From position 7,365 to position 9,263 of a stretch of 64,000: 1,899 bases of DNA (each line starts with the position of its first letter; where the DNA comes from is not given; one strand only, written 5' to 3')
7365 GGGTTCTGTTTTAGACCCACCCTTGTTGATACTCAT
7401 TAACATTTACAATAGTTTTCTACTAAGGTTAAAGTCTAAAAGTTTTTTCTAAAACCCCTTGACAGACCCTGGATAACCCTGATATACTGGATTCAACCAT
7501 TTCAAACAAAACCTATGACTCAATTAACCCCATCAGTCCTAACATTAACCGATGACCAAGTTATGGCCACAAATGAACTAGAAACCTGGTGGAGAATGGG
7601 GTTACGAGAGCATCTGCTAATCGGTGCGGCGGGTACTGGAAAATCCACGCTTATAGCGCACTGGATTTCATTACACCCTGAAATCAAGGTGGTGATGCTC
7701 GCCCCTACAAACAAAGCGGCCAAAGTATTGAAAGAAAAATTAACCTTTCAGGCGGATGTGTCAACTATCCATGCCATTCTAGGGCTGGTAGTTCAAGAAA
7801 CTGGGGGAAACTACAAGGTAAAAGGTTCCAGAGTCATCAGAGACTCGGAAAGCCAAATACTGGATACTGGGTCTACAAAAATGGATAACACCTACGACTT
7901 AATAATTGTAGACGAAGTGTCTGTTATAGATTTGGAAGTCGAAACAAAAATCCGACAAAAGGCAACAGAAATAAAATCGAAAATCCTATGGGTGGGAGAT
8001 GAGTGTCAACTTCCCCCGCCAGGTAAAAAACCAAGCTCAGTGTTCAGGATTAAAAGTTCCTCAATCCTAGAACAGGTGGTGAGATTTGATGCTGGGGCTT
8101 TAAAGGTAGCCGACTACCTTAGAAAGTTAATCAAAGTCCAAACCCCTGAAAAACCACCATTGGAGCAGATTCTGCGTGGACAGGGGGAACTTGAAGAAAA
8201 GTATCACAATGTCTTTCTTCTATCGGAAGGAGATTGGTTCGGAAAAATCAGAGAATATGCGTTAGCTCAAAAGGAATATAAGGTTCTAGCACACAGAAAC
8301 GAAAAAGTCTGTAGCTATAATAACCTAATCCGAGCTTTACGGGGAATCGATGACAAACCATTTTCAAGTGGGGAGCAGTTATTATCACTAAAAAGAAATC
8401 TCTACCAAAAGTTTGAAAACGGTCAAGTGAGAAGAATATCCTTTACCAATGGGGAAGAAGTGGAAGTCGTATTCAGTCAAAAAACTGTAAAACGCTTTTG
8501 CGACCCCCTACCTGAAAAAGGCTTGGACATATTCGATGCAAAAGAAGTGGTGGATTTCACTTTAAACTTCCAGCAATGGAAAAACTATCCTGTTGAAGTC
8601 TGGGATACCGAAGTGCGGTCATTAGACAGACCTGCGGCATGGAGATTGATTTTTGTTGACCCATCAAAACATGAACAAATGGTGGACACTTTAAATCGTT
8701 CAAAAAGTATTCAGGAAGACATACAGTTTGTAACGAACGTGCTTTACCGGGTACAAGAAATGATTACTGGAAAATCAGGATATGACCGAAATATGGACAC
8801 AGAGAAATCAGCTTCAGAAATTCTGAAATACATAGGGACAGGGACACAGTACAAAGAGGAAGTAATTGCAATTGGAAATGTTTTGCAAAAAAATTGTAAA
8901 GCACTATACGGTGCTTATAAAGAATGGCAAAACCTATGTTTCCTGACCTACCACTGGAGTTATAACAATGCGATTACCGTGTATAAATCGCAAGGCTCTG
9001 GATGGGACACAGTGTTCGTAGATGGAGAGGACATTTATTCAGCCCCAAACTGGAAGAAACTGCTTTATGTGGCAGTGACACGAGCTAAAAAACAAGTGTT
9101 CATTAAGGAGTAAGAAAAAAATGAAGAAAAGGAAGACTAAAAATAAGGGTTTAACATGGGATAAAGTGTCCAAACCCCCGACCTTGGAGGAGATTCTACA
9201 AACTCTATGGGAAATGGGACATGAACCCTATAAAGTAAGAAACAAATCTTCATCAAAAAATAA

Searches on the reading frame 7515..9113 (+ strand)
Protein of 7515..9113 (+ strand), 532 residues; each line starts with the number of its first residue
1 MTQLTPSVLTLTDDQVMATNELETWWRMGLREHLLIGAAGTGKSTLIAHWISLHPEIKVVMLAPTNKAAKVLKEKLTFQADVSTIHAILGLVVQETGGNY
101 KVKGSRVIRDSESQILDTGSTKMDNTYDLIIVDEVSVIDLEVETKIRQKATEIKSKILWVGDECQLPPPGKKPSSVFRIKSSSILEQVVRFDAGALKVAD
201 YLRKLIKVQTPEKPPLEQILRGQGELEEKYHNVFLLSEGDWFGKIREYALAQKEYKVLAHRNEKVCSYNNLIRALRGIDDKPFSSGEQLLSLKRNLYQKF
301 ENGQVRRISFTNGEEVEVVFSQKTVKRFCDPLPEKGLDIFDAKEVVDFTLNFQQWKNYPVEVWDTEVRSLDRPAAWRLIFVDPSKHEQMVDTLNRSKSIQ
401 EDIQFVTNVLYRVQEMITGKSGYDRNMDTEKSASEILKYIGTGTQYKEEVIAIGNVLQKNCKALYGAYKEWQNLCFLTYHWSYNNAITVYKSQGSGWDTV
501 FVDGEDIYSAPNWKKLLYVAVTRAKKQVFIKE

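Call 9: search_protein_families(library=pfam, proteins=[window:7515-9113:+])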
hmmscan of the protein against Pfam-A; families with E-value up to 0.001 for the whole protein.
window:7515-9113:+ (532 aa): 8 families
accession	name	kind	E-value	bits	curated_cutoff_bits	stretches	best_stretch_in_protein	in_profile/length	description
PF13245.12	AAA_19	-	4.6e-20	72.6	25.1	1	34-170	15-133/134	AAA domain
PF13604.12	AAA_30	-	1.5e-18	67.7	27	1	32-193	20-158/191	AAA domain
PF13538.12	UvrD_C_2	-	3.8e-12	46.3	27.4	1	486-530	4-51/52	UvrD-like helicase C-terminal domain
PF01443.25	Viral_helicase1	-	6.5e-06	26.6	21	0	37-92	5-54/228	Viral superfamily 1 RNA helicase core domain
PF13086.12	AAA_11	-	2.7e-05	24.5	27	0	120-168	205-252/257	AAA domain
PF02689.20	Herpes_Helicase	-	0.00028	19.4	27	0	22-92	51-120/808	Helicase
PF05127.21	NAT10_TcmA_helicase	-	0.00073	19.9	22.7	0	35-149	2-112/176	RNA cytidine acetyltransferase NAT10/TcmA, helicase domain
PF13555.12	AAA_29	-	0.00073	19.7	27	0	26-58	17-51/61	P-loop containing region of AAA domain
